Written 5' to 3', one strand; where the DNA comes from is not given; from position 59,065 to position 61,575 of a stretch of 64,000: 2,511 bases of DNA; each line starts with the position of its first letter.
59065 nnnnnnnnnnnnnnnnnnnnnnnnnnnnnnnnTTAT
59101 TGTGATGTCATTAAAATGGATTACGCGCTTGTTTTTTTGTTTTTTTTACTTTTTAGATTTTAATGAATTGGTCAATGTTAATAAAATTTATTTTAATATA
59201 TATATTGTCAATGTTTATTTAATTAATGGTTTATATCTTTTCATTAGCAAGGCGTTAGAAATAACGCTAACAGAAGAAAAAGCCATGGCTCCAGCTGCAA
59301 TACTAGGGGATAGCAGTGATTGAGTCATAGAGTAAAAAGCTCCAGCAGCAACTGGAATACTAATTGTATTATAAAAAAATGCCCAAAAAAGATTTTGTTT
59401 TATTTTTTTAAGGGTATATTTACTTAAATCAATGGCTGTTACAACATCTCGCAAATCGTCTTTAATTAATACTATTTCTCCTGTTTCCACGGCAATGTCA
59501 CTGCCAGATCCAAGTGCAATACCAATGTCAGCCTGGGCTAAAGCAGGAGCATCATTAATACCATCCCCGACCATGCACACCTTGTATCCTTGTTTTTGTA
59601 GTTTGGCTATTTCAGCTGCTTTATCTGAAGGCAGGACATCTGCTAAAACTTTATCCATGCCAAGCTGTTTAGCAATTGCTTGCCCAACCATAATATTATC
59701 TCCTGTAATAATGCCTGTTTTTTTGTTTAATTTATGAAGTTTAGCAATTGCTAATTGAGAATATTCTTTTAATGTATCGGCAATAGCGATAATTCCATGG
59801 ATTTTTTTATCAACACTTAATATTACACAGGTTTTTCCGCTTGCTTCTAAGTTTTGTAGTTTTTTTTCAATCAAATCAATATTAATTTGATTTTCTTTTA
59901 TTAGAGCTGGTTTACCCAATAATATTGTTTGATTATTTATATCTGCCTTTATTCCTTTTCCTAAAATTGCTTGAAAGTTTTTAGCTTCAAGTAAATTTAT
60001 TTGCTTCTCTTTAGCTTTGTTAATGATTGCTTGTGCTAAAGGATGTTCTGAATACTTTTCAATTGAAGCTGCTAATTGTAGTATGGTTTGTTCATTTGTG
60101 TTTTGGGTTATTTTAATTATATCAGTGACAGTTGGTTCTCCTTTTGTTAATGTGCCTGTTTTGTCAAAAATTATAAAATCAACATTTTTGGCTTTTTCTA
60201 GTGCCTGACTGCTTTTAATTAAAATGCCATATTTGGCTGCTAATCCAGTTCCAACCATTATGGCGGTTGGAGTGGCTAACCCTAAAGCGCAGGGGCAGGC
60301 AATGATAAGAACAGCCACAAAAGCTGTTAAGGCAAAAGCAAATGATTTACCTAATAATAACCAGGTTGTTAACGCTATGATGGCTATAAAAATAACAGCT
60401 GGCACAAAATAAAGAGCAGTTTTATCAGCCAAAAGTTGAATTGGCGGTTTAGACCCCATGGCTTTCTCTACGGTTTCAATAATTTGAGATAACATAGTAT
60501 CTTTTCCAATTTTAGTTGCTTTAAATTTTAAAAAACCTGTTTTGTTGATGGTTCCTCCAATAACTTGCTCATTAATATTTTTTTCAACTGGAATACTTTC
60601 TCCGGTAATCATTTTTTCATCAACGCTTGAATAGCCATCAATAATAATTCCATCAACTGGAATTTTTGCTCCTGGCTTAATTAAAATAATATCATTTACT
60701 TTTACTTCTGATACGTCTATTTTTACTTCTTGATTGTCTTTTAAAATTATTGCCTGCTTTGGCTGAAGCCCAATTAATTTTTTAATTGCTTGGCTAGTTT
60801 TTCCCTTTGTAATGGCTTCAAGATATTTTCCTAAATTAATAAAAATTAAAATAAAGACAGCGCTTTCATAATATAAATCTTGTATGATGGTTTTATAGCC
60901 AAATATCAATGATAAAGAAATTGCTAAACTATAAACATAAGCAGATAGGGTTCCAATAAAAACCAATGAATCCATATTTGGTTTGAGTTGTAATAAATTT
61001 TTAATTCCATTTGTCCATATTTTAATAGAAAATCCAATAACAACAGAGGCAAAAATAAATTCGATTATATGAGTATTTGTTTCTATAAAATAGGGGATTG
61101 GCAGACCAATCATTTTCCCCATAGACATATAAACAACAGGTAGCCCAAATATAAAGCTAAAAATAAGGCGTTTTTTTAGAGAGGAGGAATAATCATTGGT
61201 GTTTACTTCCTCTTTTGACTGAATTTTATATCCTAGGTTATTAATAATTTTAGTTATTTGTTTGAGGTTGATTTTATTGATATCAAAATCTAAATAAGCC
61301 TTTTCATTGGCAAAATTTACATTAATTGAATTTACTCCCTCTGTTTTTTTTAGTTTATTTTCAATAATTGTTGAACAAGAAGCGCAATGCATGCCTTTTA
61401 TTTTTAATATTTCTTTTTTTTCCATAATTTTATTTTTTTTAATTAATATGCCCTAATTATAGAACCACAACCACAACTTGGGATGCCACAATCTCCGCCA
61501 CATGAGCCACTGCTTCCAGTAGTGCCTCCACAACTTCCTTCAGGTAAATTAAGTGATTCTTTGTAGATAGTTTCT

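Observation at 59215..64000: Copper/thiol-handling island: CopA, HMA-DsbD-like-cupredoxin-like membrane protein, Cys-bearing small membrane proteins, thioredoxin-fold/CxxC protein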

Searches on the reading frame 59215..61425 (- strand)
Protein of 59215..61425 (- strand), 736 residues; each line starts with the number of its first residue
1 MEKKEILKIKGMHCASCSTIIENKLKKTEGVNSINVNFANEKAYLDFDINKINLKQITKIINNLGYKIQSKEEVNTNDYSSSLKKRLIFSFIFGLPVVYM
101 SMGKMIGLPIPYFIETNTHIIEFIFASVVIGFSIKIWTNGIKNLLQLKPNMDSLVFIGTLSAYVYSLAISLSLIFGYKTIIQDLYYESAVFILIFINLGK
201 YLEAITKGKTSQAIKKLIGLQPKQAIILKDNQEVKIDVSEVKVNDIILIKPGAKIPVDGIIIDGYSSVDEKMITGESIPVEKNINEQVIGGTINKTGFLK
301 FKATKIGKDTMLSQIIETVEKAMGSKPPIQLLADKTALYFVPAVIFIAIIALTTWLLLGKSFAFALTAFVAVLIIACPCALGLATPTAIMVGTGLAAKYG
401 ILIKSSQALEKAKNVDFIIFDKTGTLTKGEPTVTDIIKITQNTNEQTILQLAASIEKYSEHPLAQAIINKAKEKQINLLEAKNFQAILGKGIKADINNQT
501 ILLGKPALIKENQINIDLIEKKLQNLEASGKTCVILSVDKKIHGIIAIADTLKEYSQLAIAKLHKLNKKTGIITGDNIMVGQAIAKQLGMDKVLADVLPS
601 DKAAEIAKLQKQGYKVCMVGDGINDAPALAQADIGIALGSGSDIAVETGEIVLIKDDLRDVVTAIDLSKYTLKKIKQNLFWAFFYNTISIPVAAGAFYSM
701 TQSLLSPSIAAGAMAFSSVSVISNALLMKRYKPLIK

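Call 3: search_protein_families(library=pfam, proteins=[window:59215-61425:-], max_evalue=0.1)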
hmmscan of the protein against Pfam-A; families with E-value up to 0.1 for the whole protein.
window:59215-61425:- (736 aa): 4 families
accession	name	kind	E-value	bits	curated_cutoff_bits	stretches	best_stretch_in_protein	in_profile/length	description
PF00122.25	E1-E2_ATPase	-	4.9e-58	196.1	28.1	1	220-398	2-180/181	E1-E2 ATPase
PF00702.32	Hydrolase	-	3.8e-36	125.7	26.4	1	416-633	2-191/191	haloacid dehalogenase-like hydrolase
PF00403.32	HMA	-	5.4e-14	52.8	24.8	1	7-67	2-62/62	Heavy-metal-associated domain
PF22747.2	Zn_ribbon_DUF2089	-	0.089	13.4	27.6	0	7-23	8-24/32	DUF2089 zinc ribbon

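Call 4: search_protein_families(library=ncbifam, proteins=[window:59215-61425:-], max_evalue=0.1)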
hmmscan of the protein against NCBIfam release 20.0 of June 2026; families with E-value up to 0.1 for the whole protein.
window:59215-61425:- (736 aa): 38 families (the best 25 are shown)
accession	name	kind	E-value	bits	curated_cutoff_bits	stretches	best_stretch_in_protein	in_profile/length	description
TIGR01525.1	ATPase-IB_hvy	subfamily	2.9e-194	647.1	346.25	1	151-727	1-559/560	heavy metal translocating P-type ATPase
NF007952.0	PRK10671.1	equivalog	3.1e-191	637.6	1316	1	6-733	106-836/838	copper-exporting P-type ATPase CopA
TIGR01511.1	ATPase-IB1_Cu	subfamily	2.1e-180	601.2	397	1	136-729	5-542/542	copper-translocating P-type ATPase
NF008262.1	PRK11033.1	equivalog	5.3e-133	445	1005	1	6-682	44-688/731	zinc/cadmium/mercury/lead-transporting ATPase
TIGR01512.1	ATPase-IB2_Cd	subfamily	4.3e-122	408.3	313.5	1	181-705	14-476/494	cadmium family heavy metal-translocating P-type ATPase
NF033775.1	P_type_ZntA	exception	2.6e-118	396.3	1240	1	7-688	52-695/732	Zn(II)/Cd(II)/Pb(II) translocating P-type ATPase ZntA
TIGR01494.1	ATPase_P-type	subfamily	5.9e-96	321.8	62.3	1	191-700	1-468/478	HAD-IC family P-type ATPase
TIGR01497.1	kdpB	equivalog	4.2e-58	197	527.9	1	153-672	36-567/675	potassium-transporting ATPase subunit KdpB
TIGR01647.1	ATPase-IIIA_H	equivalog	3.6e-53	180.9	615.5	2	183-593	54-484/755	plasma-membrane proton-efflux P-type ATPase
NF010609.0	PRK14010.1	equivalog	1.9e-48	165.2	1323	1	154-655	37-545/673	K(+)-transporting ATPase subunit B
TIGR01517.1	ATPase-IIB_Ca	equivalog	2.3e-38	131.9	507.05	2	171-453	103-398/882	calcium-translocating P-type ATPase, PMCA-type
TIGR01657.1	P-ATPase-V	hypoth_equivalog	1.1e-35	122.6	618.25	4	182-283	189-291/1055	ATP13A2 family polyamine export P-type ATPase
TIGR01522.1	ATPase-IIA2_Ca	equivalog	1.2e-32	112.6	798.3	2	593-679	567-654/854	calcium-transporting P-type ATPase, PMR1-type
TIGR01116.1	ATPase-IIA1_Ca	equivalog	2e-27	95.7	703.4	2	522-677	433-607/799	calcium-translocating P-type ATPase, SERCA-type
TIGR01106.1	ATPase-IIC_X-K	subfamily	1.5e-25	89.3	946.1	2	142-439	65-368/997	Na,H/K antiporter P-type ATPase subunit alpha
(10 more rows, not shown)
